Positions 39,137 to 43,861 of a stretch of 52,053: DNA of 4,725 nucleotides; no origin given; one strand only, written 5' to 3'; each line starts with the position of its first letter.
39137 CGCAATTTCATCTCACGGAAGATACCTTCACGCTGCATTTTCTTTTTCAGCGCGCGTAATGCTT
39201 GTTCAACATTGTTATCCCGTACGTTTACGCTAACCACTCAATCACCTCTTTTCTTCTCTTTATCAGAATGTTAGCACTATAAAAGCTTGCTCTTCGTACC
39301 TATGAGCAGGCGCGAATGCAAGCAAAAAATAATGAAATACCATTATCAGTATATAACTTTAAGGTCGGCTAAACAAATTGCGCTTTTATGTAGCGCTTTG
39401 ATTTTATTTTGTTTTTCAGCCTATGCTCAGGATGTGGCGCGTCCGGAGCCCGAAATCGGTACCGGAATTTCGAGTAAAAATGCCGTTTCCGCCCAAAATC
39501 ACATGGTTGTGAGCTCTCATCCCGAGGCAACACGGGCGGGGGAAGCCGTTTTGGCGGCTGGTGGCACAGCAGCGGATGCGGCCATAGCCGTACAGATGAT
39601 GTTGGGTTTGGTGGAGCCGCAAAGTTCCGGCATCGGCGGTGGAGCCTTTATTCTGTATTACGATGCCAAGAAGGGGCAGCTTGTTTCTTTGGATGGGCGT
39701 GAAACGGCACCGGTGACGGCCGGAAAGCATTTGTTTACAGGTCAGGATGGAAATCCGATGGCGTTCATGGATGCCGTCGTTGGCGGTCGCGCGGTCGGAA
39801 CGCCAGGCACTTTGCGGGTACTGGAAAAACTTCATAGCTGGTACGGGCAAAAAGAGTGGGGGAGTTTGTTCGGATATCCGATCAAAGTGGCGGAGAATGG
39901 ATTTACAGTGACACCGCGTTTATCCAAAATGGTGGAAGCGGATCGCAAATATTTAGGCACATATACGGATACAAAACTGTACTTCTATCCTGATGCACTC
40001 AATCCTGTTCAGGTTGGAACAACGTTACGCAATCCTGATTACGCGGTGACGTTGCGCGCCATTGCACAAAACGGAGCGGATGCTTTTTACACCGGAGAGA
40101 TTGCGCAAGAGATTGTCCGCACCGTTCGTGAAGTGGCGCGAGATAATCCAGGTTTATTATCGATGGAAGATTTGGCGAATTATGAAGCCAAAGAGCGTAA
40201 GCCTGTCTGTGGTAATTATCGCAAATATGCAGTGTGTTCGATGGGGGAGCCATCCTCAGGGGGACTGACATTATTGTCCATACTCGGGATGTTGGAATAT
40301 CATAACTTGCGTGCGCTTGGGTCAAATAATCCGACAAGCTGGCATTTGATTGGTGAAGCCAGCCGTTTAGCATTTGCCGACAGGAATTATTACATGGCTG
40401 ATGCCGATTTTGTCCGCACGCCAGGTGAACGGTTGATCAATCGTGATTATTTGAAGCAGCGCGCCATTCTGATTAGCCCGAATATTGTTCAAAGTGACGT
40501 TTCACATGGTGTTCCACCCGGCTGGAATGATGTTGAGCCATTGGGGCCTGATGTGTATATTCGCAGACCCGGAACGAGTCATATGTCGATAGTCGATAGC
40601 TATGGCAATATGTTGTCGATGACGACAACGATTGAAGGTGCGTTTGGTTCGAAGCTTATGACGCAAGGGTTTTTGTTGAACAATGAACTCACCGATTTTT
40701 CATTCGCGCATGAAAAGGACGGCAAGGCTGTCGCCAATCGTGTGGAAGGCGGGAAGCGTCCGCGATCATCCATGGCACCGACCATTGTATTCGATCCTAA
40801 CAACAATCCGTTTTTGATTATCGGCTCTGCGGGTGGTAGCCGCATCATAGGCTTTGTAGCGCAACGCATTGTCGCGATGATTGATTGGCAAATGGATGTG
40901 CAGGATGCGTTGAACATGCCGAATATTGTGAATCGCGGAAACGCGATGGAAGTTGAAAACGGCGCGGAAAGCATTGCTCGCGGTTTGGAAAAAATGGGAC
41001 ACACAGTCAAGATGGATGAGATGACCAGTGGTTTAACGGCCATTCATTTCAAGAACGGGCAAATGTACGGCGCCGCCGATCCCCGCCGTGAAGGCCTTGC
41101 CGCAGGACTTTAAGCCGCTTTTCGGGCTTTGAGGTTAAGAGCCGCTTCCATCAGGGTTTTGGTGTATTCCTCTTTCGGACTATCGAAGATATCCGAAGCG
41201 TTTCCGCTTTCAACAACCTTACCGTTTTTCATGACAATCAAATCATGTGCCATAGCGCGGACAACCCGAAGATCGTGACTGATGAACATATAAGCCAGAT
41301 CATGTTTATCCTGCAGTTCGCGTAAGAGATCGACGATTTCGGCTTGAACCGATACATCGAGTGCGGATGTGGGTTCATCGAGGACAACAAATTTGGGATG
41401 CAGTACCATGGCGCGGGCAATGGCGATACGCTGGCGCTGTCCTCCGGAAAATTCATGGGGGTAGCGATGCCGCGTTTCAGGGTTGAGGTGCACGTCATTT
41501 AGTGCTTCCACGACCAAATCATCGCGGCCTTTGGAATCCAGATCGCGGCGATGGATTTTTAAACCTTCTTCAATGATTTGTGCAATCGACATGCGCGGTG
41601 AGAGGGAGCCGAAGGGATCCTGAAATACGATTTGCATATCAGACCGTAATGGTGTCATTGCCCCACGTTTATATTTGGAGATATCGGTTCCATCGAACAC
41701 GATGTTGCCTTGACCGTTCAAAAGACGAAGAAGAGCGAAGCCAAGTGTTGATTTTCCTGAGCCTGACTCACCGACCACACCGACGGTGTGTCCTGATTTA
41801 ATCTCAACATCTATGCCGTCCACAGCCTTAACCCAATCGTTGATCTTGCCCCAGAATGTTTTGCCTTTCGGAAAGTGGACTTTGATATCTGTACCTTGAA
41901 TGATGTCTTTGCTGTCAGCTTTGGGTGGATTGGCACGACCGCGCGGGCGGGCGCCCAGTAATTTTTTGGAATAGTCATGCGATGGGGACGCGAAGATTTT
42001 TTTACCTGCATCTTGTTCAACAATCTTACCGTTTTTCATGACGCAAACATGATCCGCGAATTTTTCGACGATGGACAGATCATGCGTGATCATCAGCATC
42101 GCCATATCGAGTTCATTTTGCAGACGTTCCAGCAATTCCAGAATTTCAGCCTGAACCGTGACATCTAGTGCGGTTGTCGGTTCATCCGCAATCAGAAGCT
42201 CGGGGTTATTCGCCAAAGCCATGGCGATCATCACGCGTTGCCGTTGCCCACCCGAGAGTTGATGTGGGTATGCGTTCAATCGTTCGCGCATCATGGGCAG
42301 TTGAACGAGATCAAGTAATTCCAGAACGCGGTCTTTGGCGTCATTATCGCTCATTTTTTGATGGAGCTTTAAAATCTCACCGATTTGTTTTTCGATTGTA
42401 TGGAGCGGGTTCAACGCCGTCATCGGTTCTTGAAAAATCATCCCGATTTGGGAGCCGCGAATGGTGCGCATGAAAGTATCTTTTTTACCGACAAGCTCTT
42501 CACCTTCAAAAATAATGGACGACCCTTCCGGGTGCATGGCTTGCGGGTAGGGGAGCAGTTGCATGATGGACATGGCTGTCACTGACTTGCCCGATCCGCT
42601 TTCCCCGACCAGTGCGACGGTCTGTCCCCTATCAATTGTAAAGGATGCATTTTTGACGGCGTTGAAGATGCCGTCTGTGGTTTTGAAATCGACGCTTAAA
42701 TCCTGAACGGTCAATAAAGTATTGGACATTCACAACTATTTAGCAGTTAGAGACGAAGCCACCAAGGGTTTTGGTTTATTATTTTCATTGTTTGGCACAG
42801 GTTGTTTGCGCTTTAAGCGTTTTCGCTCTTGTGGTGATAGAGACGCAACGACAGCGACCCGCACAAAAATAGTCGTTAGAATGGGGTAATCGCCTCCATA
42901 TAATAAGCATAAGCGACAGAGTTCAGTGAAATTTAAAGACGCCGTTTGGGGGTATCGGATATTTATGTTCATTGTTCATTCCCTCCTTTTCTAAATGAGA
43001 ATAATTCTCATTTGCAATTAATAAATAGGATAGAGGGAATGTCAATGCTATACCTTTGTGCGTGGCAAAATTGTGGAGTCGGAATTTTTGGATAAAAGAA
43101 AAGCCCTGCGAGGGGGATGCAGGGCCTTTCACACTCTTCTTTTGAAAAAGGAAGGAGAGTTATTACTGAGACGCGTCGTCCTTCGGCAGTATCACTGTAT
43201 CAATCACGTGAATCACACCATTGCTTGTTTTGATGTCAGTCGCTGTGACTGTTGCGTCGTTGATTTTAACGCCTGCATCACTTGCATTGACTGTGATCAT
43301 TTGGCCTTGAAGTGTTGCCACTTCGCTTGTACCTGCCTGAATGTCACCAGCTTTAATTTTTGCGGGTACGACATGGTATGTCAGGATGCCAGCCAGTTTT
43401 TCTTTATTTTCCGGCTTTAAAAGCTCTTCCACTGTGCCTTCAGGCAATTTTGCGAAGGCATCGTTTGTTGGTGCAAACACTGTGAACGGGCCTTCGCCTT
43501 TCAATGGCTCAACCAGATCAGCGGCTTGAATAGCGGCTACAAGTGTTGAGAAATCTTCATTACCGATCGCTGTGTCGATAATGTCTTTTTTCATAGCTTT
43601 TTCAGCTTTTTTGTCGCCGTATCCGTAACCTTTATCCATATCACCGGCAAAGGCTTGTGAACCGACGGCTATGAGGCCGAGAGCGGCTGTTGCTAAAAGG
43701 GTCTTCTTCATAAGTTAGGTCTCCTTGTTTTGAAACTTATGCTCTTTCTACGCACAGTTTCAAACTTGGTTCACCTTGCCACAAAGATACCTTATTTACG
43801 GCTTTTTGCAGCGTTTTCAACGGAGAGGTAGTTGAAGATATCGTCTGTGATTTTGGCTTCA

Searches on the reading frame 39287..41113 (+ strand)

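Call 98: search_protein_families(library=pfam, proteins=[window:39287-41113:+], max_evalue=0.00001)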
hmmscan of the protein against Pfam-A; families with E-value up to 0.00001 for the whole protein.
window:39287-41113:+ (608 aa): 1 family
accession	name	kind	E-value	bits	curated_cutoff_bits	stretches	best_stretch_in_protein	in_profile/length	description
PF01019.26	G_glu_transpept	-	7.3e-153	510.5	27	1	87-603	2-512/512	Gamma-glutamyltranspeptidase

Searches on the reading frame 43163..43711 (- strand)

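Call 98: search_protein_families(library=pfam, proteins=[window:43163-43711:-], max_evalue=0.00001)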
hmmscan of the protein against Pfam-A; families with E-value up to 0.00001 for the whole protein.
window:43163-43711:- (182 aa): 1 family
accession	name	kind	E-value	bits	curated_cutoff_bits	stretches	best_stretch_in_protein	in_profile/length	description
PF02469.27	Fasciclin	-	1.4e-41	142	22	1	53-176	2-123/123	Fasciclin domain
